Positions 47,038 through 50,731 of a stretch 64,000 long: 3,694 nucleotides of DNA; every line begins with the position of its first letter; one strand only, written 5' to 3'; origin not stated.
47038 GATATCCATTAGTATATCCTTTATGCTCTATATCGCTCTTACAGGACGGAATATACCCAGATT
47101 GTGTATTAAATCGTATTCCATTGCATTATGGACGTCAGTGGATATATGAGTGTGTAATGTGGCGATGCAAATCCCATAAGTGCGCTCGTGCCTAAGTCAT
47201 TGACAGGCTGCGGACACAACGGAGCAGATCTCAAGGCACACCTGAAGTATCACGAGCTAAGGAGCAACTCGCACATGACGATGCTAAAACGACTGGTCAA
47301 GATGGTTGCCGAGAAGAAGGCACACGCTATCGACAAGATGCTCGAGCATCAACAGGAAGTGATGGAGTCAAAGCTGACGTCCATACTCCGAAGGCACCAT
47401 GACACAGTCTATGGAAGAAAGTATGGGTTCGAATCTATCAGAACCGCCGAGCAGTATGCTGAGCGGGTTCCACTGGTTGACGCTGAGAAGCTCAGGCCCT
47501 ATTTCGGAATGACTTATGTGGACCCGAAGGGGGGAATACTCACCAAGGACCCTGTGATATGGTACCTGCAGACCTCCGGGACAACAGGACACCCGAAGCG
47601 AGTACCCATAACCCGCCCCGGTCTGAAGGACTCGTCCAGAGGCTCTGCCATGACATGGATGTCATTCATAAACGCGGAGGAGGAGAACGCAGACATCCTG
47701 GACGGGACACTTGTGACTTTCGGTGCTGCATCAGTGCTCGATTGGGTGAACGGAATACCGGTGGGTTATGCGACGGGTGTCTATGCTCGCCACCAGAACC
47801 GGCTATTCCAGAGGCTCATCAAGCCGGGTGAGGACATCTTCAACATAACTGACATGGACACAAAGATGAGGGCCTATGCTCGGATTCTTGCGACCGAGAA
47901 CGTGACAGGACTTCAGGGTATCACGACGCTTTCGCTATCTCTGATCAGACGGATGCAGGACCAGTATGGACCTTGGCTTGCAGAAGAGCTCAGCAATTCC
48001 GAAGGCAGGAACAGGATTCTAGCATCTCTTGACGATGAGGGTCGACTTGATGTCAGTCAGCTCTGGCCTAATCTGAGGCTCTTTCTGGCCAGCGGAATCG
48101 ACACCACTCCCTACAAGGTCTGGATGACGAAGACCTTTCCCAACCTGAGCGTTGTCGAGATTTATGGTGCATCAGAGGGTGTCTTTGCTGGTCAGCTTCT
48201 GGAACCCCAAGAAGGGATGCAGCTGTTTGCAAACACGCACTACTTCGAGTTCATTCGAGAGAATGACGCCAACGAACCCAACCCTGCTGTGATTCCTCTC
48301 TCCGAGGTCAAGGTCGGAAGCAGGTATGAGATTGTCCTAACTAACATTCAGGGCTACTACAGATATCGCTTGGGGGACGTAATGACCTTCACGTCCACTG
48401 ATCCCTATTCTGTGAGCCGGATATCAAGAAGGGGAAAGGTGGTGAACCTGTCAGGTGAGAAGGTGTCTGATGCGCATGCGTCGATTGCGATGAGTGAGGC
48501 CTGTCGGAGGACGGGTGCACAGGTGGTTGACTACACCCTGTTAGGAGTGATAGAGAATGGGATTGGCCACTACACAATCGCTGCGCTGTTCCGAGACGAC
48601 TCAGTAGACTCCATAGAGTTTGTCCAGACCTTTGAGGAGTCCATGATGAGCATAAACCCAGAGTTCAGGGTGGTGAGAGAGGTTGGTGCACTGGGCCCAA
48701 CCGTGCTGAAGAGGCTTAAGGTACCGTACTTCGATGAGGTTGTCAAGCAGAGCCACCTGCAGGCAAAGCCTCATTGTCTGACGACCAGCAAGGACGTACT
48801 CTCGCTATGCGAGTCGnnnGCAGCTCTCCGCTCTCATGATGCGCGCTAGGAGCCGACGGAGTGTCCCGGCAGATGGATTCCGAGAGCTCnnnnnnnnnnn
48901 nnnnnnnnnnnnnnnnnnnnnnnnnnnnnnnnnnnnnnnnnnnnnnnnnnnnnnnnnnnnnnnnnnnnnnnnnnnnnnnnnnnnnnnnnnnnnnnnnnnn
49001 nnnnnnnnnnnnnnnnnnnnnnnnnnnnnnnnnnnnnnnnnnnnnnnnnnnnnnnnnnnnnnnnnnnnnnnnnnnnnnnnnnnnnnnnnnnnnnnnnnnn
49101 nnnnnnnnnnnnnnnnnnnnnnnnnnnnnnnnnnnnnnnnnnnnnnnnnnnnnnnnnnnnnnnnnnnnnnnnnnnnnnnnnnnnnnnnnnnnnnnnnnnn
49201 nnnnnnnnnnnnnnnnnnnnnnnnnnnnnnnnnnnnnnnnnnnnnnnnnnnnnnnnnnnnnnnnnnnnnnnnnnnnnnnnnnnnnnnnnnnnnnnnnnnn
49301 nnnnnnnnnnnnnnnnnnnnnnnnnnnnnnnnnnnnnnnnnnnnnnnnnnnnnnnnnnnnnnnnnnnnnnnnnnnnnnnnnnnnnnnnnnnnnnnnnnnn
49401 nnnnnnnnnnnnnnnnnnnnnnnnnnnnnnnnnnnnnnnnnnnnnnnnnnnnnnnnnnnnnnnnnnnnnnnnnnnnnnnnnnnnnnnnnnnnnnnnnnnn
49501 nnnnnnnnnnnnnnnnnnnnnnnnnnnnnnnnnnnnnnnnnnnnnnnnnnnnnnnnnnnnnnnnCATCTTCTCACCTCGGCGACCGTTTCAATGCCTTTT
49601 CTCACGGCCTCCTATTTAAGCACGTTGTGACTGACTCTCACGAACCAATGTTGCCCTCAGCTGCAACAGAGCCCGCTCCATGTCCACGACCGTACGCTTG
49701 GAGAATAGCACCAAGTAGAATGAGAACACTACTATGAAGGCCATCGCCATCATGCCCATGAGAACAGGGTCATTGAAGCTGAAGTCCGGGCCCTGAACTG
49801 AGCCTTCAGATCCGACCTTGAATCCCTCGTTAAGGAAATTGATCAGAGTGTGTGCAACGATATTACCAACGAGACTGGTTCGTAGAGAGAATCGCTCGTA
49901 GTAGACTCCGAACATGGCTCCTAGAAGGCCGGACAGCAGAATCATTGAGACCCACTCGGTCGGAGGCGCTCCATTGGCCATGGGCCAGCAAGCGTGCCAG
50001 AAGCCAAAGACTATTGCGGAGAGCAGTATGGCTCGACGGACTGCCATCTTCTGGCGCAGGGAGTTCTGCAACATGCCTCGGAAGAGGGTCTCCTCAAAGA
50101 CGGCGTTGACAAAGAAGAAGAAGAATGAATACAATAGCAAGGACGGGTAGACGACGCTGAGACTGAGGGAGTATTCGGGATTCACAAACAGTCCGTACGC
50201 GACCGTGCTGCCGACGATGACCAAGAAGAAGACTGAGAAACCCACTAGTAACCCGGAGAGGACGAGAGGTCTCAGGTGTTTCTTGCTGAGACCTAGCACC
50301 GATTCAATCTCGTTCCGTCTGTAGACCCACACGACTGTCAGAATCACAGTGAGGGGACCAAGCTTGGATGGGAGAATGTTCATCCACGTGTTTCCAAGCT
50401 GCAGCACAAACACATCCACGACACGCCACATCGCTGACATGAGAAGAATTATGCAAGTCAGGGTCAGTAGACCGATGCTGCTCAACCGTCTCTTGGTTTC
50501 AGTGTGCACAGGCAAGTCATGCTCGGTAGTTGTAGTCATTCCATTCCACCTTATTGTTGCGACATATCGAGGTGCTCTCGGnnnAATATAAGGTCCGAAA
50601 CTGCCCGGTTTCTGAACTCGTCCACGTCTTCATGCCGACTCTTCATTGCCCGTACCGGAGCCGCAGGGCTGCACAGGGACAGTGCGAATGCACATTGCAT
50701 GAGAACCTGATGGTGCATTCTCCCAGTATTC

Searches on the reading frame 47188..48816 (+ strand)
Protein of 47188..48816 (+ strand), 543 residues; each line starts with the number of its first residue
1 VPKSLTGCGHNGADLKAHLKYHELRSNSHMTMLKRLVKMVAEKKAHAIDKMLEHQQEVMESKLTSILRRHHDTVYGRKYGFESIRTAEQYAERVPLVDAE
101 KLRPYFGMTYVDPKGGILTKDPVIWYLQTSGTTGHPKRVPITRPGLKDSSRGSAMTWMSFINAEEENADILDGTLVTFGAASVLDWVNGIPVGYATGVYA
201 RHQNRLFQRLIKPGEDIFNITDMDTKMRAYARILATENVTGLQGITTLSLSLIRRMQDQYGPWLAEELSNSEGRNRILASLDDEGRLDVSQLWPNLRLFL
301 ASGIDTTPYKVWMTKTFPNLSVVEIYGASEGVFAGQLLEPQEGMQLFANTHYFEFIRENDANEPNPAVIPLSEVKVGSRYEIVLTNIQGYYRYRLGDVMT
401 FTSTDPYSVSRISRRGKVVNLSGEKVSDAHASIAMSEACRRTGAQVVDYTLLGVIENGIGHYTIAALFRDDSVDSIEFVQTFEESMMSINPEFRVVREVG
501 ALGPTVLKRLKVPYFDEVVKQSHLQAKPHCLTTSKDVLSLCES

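Call 11: search_protein_families(library=pfam, proteins=[window:47188-48816:+], max_evalue=0.001)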
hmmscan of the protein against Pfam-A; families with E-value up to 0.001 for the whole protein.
window:47188-48816:+ (543 aa): 4 families
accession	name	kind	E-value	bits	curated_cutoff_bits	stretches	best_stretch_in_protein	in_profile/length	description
PF03321.19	GH3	-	3.9e-30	105.6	23.6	1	46-313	3-295/304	GH3 family N-terminal domain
PF23571.1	GH3_M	-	7.2e-19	68.1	23.6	1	346-404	3-63/75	GH3 family central domain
PF23572.1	GH3_C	-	2.1e-08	35.3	23.6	1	431-534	3-117/119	GH3 family C-terminal domain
PF00501.34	AMP-binding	-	4.2e-05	23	29.9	1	96-335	151-328/384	AMP-binding enzyme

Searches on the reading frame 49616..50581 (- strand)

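Call 11: search_protein_families(library=pfam, proteins=[window:49616-50581:-], max_evalue=0.001)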
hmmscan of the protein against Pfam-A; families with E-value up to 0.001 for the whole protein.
window:49616-50581:- (321 aa): 1 family
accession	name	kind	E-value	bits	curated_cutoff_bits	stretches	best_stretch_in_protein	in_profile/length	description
PF02517.21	Rce1-like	-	1.3e-15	57.9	22.4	1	147-250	3-93/93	Type II CAAX prenyl endopeptidase Rce1-like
